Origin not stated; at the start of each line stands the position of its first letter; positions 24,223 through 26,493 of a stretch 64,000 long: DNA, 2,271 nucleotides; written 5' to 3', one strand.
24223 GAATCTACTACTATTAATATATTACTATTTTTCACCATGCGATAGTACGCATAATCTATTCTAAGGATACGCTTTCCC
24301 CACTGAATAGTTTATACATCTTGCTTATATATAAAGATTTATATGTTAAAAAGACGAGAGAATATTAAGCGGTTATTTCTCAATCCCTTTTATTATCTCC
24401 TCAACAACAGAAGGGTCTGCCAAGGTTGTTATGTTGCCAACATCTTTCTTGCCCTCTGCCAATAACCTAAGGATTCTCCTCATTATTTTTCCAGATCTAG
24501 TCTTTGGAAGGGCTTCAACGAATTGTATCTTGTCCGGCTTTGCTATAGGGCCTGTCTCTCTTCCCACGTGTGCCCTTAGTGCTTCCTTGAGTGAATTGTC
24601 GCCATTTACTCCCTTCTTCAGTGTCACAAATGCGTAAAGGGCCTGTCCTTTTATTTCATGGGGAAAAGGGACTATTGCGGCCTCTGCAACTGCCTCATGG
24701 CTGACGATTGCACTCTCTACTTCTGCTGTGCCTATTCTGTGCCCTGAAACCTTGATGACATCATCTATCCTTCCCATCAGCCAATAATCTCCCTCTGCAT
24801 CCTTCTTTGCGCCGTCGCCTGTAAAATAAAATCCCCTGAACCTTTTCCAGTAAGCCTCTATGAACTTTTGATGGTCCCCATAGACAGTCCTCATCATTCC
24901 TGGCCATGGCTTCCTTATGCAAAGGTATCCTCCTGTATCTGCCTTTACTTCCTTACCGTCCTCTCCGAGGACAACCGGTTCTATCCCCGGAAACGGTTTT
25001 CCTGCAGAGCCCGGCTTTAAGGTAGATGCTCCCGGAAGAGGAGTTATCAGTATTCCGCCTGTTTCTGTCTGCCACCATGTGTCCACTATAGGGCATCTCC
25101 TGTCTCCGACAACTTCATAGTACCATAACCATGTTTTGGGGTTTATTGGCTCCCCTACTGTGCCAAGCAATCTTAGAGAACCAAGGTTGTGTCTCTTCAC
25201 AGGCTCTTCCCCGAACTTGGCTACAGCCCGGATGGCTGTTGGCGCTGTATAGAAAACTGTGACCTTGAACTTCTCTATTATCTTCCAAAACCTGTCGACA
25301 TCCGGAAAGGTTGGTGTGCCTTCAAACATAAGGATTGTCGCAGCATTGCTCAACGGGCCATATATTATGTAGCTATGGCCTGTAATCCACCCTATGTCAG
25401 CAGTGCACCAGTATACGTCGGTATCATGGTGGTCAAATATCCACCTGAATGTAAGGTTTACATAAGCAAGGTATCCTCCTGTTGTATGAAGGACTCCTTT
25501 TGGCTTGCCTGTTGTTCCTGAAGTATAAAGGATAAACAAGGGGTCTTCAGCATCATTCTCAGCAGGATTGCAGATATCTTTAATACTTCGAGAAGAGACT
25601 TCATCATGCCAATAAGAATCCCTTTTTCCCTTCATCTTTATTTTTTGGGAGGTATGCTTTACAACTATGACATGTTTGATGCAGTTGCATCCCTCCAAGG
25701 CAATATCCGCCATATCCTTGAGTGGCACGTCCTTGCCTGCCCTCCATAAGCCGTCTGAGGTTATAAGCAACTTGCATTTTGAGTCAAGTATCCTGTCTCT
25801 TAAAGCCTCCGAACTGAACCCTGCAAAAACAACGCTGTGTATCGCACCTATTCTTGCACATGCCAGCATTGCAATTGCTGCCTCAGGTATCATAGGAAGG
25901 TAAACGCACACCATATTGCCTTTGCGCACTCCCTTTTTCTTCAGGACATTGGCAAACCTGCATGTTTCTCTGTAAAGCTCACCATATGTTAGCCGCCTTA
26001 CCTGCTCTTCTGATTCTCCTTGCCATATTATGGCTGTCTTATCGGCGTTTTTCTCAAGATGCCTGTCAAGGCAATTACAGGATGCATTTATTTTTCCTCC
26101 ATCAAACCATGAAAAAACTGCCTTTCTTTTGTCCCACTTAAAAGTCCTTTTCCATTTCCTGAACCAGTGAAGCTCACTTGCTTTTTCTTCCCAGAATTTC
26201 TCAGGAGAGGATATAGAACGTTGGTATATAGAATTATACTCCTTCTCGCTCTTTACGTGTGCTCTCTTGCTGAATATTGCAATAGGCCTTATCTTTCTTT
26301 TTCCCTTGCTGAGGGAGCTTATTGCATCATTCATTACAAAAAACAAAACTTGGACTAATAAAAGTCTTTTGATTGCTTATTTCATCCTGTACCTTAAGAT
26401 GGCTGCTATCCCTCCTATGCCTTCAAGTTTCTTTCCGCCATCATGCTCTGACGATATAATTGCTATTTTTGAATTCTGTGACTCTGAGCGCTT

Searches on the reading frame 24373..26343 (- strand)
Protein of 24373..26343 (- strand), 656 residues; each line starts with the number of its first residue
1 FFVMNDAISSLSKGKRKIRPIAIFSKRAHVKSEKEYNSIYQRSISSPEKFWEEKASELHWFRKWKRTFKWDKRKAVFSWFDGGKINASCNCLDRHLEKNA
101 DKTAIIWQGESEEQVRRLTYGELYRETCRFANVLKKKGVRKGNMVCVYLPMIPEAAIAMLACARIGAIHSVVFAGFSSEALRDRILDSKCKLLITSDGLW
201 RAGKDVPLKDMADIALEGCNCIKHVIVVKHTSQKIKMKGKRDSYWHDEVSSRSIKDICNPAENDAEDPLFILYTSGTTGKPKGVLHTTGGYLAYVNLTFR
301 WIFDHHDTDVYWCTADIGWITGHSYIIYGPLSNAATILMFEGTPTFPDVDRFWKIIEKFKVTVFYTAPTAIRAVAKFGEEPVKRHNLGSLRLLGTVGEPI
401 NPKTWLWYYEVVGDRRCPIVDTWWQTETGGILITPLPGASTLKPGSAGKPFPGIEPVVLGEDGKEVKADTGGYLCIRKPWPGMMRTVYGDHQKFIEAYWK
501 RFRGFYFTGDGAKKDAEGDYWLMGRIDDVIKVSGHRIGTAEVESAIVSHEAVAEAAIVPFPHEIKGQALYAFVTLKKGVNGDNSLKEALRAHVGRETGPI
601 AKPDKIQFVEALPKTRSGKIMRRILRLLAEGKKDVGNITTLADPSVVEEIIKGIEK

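Call 59: search_protein_families(library=pfam, proteins=[window:24373-26343:-], max_evalue=0.00001)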
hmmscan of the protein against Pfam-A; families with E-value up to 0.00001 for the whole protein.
window:24373-26343:- (656 aa): 3 families
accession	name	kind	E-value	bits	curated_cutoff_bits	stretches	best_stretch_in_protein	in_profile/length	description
PF00501.34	AMP-binding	-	3.4e-93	312.9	29.9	1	93-486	2-382/384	AMP-binding enzyme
PF13193.12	AMP-binding_C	-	6e-27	94.8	24.5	1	541-619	1-76/76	AMP-binding enzyme C-terminal domain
PF16177.11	ACAS_N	-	4.7e-18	65.2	27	1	36-91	1-55/55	Acetyl-coenzyme A synthetase N-terminus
